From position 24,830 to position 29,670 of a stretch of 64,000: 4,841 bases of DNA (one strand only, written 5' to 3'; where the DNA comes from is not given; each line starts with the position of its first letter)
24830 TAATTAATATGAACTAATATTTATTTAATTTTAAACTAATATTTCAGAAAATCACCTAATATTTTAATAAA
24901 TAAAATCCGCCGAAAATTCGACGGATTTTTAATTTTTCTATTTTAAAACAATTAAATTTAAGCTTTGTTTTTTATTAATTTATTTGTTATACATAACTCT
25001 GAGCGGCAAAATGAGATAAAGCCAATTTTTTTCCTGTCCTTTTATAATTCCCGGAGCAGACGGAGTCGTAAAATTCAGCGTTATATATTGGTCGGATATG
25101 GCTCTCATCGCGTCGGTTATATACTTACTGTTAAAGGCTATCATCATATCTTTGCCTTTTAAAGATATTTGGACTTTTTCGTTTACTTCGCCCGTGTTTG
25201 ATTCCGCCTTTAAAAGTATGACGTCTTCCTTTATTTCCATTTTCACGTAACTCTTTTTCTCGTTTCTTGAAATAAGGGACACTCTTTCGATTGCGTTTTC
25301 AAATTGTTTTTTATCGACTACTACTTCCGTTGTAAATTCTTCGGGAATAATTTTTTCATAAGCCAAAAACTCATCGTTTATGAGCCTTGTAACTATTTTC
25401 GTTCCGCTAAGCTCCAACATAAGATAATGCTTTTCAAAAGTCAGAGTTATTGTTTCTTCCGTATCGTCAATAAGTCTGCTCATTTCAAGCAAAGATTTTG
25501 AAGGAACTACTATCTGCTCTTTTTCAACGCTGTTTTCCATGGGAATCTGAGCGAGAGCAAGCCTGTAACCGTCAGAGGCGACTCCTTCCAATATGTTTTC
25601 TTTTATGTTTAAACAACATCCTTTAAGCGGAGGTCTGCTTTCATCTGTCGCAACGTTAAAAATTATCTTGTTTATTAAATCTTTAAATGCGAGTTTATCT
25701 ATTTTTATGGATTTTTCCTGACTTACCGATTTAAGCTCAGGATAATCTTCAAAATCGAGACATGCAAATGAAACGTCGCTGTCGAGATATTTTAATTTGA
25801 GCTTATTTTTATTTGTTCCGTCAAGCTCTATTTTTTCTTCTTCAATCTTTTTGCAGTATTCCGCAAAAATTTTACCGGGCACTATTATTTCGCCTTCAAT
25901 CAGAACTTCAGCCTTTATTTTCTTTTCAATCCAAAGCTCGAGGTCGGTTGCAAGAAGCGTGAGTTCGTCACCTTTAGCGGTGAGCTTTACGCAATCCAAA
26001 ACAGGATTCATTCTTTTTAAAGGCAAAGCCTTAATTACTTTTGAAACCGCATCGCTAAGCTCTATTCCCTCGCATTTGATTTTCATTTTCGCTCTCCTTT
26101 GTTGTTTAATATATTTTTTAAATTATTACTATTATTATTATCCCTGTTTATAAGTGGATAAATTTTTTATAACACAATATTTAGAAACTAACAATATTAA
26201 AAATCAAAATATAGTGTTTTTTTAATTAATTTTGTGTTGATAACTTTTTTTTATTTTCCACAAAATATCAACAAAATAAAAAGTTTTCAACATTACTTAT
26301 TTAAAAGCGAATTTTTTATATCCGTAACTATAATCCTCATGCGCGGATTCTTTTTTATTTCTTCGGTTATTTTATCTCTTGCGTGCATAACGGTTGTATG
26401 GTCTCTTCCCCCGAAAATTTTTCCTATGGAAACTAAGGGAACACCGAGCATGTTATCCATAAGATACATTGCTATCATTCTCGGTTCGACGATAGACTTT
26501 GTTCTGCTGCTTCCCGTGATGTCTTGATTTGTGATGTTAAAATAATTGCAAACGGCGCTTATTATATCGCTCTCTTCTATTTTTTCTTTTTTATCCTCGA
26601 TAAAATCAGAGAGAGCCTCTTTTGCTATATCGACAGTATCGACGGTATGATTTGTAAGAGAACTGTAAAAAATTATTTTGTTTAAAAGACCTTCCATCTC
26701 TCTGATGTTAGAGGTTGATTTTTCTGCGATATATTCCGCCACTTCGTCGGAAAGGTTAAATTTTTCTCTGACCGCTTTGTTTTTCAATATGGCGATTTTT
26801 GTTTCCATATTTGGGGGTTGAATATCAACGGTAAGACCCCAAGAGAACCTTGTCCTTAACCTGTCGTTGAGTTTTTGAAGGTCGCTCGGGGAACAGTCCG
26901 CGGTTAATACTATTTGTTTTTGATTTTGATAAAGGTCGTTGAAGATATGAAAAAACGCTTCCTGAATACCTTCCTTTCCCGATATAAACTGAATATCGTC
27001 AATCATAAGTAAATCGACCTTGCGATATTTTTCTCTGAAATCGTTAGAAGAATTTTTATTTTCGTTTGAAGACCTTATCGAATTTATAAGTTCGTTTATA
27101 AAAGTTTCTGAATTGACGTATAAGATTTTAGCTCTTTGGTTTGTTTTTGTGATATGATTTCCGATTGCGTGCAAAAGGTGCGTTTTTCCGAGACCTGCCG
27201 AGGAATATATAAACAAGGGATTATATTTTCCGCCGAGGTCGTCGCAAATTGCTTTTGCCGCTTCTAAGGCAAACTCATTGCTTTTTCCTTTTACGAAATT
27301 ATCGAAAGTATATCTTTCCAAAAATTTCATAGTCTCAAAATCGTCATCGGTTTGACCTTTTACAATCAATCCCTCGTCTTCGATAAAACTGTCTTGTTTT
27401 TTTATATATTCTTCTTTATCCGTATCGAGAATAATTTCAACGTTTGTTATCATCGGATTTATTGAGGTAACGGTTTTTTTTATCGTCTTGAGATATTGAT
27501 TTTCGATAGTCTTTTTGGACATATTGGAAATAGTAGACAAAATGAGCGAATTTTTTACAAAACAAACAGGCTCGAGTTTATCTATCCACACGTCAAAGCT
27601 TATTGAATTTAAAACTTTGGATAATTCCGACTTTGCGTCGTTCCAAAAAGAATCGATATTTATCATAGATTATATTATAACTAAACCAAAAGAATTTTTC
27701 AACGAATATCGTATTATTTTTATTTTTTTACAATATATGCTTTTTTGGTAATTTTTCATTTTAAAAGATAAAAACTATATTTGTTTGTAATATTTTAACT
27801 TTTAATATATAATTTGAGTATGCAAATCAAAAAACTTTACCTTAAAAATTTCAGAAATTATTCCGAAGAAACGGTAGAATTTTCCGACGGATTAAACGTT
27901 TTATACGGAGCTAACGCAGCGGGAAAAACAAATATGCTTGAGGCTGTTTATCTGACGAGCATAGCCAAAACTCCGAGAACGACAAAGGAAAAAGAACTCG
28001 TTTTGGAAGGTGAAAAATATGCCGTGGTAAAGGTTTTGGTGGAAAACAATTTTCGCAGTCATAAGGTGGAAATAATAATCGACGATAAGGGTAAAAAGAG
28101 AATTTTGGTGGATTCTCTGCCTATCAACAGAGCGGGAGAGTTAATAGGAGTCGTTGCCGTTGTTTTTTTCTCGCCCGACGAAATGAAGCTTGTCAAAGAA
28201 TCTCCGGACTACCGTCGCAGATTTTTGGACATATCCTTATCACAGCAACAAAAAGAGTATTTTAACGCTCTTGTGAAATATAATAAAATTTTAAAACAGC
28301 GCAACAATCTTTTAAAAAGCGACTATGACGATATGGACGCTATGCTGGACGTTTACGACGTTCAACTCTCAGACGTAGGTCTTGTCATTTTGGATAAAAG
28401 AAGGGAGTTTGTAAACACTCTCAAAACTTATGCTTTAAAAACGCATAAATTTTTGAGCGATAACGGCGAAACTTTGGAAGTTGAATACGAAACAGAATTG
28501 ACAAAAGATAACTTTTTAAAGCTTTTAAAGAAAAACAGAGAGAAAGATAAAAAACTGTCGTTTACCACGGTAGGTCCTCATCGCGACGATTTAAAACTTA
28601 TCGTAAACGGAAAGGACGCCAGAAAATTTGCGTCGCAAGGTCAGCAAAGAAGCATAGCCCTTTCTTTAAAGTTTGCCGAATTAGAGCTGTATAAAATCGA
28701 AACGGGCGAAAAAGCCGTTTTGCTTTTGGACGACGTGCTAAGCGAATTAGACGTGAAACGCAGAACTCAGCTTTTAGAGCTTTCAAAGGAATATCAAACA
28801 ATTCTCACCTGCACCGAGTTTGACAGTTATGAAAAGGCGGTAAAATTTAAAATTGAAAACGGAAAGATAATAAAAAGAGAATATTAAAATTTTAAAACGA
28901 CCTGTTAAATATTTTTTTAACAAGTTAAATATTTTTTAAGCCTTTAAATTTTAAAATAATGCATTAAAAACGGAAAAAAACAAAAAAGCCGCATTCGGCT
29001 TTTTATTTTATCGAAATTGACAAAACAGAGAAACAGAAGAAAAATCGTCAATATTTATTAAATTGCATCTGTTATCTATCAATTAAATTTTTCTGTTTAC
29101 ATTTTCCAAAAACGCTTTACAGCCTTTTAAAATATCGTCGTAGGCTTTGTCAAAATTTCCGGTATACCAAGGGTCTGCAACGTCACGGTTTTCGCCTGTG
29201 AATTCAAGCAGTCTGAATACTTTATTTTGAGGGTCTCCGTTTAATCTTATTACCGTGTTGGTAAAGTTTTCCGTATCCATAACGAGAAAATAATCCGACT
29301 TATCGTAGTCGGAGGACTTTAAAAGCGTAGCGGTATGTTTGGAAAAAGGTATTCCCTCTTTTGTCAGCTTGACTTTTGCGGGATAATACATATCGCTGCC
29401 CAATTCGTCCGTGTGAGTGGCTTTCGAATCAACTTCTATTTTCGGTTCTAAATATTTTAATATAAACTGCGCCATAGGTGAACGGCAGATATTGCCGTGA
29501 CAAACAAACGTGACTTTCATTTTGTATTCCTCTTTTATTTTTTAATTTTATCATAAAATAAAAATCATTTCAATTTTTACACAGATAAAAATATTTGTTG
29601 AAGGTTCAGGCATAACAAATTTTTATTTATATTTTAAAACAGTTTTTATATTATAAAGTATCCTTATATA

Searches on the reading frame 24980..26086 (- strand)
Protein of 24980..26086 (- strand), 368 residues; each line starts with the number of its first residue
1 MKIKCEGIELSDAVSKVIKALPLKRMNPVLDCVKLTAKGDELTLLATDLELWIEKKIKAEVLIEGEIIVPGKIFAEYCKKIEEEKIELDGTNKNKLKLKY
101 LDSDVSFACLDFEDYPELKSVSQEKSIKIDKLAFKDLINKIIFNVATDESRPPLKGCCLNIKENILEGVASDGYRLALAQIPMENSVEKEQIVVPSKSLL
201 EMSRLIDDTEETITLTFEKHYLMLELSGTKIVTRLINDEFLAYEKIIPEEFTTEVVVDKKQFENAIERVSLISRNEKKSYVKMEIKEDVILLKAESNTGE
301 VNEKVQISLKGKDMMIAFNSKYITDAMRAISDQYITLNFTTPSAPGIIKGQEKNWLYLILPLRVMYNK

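Call 6: search_protein_families(library=pfam, proteins=[window:24980-26086:-])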
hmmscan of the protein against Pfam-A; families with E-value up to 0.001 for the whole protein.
window:24980-26086:- (368 aa): 3 families
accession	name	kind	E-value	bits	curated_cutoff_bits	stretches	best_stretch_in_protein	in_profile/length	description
PF00712.24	DNA_pol3_beta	-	1.4e-31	109.6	24.4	2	1-118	1-119/120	DNA polymerase III beta subunit, N-terminal domain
PF02767.21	DNA_pol3_beta_2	-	8.5e-30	103.9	27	1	129-240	2-114/116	DNA polymerase III beta subunit, central domain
PF02768.20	DNA_pol3_beta_3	-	3.7e-27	95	27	1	245-362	2-120/121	DNA polymerase III beta subunit, C-terminal domain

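Call 38: find_homologous_proteins(query=window:24980-26086:-, max_evalue=1e-40)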
Query window:24980-26086:- (368 aa): 1020 proteins with E <= 1e-40 among 5211 candidates; the best 120 are listed.
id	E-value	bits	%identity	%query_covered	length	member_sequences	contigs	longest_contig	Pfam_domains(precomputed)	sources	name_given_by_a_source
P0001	1.4e-229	779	100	100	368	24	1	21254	PF00712.25,PF02768.21,PF02767.22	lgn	-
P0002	5.7e-208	708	91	100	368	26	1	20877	PF00712.25,PF02768.21,PF02767.22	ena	-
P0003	2.2e-180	617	76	99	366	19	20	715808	PF00712.25,PF02768.21,PF02767.22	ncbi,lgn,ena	-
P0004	7.4e-179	612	76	99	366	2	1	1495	PF00712.25,PF02768.21,PF02767.22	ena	-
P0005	1.3e-177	608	76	99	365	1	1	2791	PF00712.25,PF02768.21,PF02767.22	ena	-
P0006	7.2e-151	520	66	99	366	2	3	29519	PF00712.25,PF02768.21,PF02767.22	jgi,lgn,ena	-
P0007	3.0e-149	515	66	99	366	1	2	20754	PF00712.25,PF02768.21,PF02767.22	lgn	-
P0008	3.1e-148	512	65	99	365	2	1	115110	PF00712.25,PF02768.21,PF02767.22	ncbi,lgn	-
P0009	3.7e-148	511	65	99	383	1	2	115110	PF00712.25,PF02768.21,PF02767.22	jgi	jgi:DNA polymerase-3 subunit beta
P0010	8.7e-147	507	66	99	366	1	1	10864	PF00712.25,PF02768.21,PF02767.22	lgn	-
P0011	7.0e-146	504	66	99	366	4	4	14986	PF00712.25,PF02768.21,PF02767.22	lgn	-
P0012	1.5e-145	503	64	99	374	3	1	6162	PF00712.25,PF02768.21,PF02767.22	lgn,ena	-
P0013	5.2e-145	501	64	99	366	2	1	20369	PF00712.25,PF02768.21,PF02767.22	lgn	-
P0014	4.5e-144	498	65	99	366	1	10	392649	PF00712.25,PF02768.21,PF02767.22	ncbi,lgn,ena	-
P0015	7.9e-144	497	65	99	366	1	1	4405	PF00712.25,PF02768.21,PF02767.22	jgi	-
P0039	4.0e-139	482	62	99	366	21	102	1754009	PF00712.25,PF02768.21,PF02767.22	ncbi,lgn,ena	ncbi:MAG: DNA polymerase III subunit beta [Acutalibacteraceae bacterium]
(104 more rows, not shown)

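Call 39: find_encoding_contigs(protein=P0002, flank=10000, max_places=2)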
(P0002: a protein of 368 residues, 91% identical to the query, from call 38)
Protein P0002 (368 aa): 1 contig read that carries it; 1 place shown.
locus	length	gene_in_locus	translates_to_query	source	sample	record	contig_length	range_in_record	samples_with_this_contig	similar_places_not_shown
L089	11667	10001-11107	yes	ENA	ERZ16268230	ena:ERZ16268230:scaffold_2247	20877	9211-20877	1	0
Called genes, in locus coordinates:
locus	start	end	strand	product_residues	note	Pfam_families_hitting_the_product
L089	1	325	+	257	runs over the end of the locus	PF00142:Fer4_NifH, PF01656:CbiA, PF02374:ArsA_ATPase (weak), PF06564:CBP_BcsQ, PF09140:MipZ, PF10609:ParA, PF13614:AAA_31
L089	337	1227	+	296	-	PF02195:ParB_N, PF17762:HTH_ParB, PF01381:HTH_3 (weak)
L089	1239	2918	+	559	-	PF00128:Alpha-amylase, PF16657:Malt_amylase_C (faint)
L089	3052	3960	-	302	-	PF00135:COesterase (weak), PF20434:BD-FAE, PF07859:Abhydrolase_3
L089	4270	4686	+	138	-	-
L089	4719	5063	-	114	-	-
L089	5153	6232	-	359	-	PF02588:YitT_membrane, PF10035:DUF2179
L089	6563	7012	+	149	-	PF01451:LMWPc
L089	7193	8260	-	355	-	PF02463:SMC_N, PF13175:AAA_15, PF13476:AAA_23, PF13514:AAA_27 (weak), PF13304:AAA_21 (faint)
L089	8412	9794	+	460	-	PF11638:DnaA_N, PF00308:Bac_DnaA, PF01695:IstB_IS21 (weak), PF08299:Bac_DnaA_C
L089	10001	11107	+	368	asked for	PF00712:DNA_pol3_beta, PF02767:DNA_pol3_beta_2, PF02768:DNA_pol3_beta_3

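Call 40: find_encoding_contigs(protein=P0003, flank=10000, max_places=2)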
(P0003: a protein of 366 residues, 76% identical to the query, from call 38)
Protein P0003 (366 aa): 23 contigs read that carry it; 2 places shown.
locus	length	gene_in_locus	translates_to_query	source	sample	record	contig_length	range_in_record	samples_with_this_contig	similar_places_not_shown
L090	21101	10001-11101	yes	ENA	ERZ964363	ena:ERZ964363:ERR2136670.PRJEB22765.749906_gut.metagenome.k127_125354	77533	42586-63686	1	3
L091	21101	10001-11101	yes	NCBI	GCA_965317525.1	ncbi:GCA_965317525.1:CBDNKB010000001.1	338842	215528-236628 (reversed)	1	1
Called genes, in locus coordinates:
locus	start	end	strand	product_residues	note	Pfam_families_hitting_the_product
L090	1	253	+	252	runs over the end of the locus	PF02674:Colicin_V (weak)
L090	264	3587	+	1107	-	-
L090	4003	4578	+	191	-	PF00583:Acetyltransf_1, PF08445:FR47, PF13508:Acetyltransf_7, PF13673:Acetyltransf_10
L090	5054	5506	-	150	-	PF20935:DUF6847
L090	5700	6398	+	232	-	PF06161:DUF975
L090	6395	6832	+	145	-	PF01451:LMWPc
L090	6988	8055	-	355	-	PF02463:SMC_N, PF13175:AAA_15, PF13476:AAA_23, PF13514:AAA_27 (weak)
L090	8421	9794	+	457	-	PF11638:DnaA_N (weak), PF00308:Bac_DnaA, PF01695:IstB_IS21 (weak), PF00004:AAA (faint), PF08299:Bac_DnaA_C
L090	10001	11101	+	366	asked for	PF00712:DNA_pol3_beta, PF02767:DNA_pol3_beta_2, PF02768:DNA_pol3_beta_3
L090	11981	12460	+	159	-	PF04073:tRNA_edit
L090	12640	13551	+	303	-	PF00135:COesterase (weak), PF20434:BD-FAE, PF07859:Abhydrolase_3, PF00326:Peptidase_S9 (faint)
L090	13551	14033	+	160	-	PF00160:Pro_isomerase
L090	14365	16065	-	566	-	PF00128:Alpha-amylase, PF16657:Malt_amylase_C (weak), PF23915:SusG_C (weak)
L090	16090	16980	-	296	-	PF02195:ParB_N, PF17762:HTH_ParB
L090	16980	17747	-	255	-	PF00142:Fer4_NifH (weak), PF01656:CbiA, PF02374:ArsA_ATPase (weak), PF06564:CBP_BcsQ, PF09140:MipZ, PF10609:ParA, PF13614:AAA_31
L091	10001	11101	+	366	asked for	PF00712:DNA_pol3_beta, PF02767:DNA_pol3_beta_2, PF02768:DNA_pol3_beta_3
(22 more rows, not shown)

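Call 53: find_encoding_contigs(protein=P0039, flank=10000, max_places=1)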
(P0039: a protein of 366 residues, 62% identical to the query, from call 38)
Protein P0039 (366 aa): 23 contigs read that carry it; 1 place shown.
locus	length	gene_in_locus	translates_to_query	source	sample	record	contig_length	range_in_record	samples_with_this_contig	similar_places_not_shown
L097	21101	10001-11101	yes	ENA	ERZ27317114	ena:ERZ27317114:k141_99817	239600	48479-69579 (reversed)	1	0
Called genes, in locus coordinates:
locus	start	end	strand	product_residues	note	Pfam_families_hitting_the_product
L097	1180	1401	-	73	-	-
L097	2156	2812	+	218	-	PF12464:Mac, PF14602:Hexapep_2 (faint), PF00132:Hexapep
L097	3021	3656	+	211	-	PF00302:CAT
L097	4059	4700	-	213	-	PF00302:CAT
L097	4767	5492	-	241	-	PF01048:PNP_UDP_1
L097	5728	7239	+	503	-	PF07690:MFS_1, PF13347:MFS_2, PF00083:Sugar_tr (faint), PF07690:MFS_1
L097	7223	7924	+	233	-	PF02527:GidB, PF13847:Methyltransf_31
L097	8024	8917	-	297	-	PF02195:ParB_N, PF08535:KorB (faint), PF17762:HTH_ParB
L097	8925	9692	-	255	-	PF00142:Fer4_NifH, PF00448:SRP54 (faint), PF01656:CbiA, PF02374:ArsA_ATPase, PF06564:CBP_BcsQ (weak), PF09140:MipZ, PF10609:ParA, PF13614:AAA_31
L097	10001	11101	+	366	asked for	PF00712:DNA_pol3_beta, PF02767:DNA_pol3_beta_2, PF02768:DNA_pol3_beta_3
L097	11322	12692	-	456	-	PF11638:DnaA_N (weak), PF01695:IstB_IS21 (weak), PF00308:Bac_DnaA, PF08299:Bac_DnaA_C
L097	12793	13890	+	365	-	PF02463:SMC_N, PF13175:AAA_15, PF13476:AAA_23, PF13514:AAA_27 (weak), PF13304:AAA_21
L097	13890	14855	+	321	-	PF03773:ArsP_1, PF11449:ArsP_2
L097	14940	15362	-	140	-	-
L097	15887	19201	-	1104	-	-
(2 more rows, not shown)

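Call 54: find_encoding_contigs(protein=P0014, flank=10000, max_places=1)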
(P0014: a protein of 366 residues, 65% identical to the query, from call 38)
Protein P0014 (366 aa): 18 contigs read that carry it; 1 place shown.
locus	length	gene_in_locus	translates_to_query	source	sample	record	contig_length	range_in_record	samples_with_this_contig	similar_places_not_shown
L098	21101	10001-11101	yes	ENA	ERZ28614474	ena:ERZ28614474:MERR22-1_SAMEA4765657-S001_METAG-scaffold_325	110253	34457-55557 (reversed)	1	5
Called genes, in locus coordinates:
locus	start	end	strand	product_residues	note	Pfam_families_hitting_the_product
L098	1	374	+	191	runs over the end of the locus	PF06866:DUF1256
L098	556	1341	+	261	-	PF02674:Colicin_V (weak)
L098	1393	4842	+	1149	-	-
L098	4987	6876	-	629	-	PF00005:ABC_tran, PF00931:NB-ARC (faint), PF02463:SMC_N (faint), PF01637:ATPase_2 (faint), PF13191:AAA_16 (faint), PF12848:ABC_tran_Xtn, PF00005:ABC_tran, PF16326:ABC_tran_CTD, +2 more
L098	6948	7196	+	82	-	-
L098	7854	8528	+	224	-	-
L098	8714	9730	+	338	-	PF03773:ArsP_1 (weak), PF11449:ArsP_2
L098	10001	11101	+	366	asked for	PF00712:DNA_pol3_beta, PF02767:DNA_pol3_beta_2, PF02768:DNA_pol3_beta_3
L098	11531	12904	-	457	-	PF00308:Bac_DnaA, PF01695:IstB_IS21, PF08299:Bac_DnaA_C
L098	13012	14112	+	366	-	PF02463:SMC_N, PF13175:AAA_15, PF13476:AAA_23, PF13304:AAA_21 (faint)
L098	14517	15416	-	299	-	PF02195:ParB_N, PF08535:KorB (faint), PF17762:HTH_ParB, PF01381:HTH_3 (faint)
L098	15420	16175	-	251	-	PF00142:Fer4_NifH (faint), PF01656:CbiA, PF02374:ArsA_ATPase (weak), PF09140:MipZ, PF10609:ParA (weak), PF13614:AAA_31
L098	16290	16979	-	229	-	PF02527:GidB, PF13847:Methyltransf_31, PF13649:Methyltransf_25 (weak)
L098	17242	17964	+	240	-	PF01048:PNP_UDP_1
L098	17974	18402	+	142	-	PF02664:LuxS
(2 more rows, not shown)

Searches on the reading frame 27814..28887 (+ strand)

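Call 6: search_protein_families(library=pfam, proteins=[window:27814-28887:+])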
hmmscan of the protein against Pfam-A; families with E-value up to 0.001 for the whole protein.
window:27814-28887:+ (357 aa): 5 families
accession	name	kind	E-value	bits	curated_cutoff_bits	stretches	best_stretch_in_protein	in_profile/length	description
PF02463.25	SMC_N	-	2.6e-15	56.9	40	1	5-344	2-207/220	RecF/RecN/SMC N terminal domain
PF13476.12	AAA_23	-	2.5e-12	48.3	27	1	7-248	1-186/201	AAA domain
PF13175.12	AAA_15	-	1.7e-10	41.5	32.1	1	3-187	1-135/374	AAA ATPase domain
PF13514.12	AAA_27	-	3.1e-06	27.3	22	1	3-45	1-46/206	AAA domain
PF13304.12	AAA_21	-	3.2e-06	27.9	27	1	27-47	1-21/304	AAA domain, putative AbiEii toxin, Type IV TA system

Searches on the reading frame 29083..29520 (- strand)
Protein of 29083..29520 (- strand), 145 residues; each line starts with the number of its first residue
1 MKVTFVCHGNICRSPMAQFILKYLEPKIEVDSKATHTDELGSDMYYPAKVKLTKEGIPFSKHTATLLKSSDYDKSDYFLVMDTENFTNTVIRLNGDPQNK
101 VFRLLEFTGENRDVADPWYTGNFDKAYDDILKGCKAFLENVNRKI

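Call 6: search_protein_families(library=pfam, proteins=[window:29083-29520:-])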
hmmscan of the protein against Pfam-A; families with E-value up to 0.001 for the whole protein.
window:29083-29520:- (145 aa): 1 family
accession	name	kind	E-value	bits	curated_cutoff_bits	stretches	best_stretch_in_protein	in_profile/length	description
PF01451.26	LMWPc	-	2.1e-23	83.6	23.2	1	3-138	1-144/144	Low molecular weight phosphotyrosine protein phosphatase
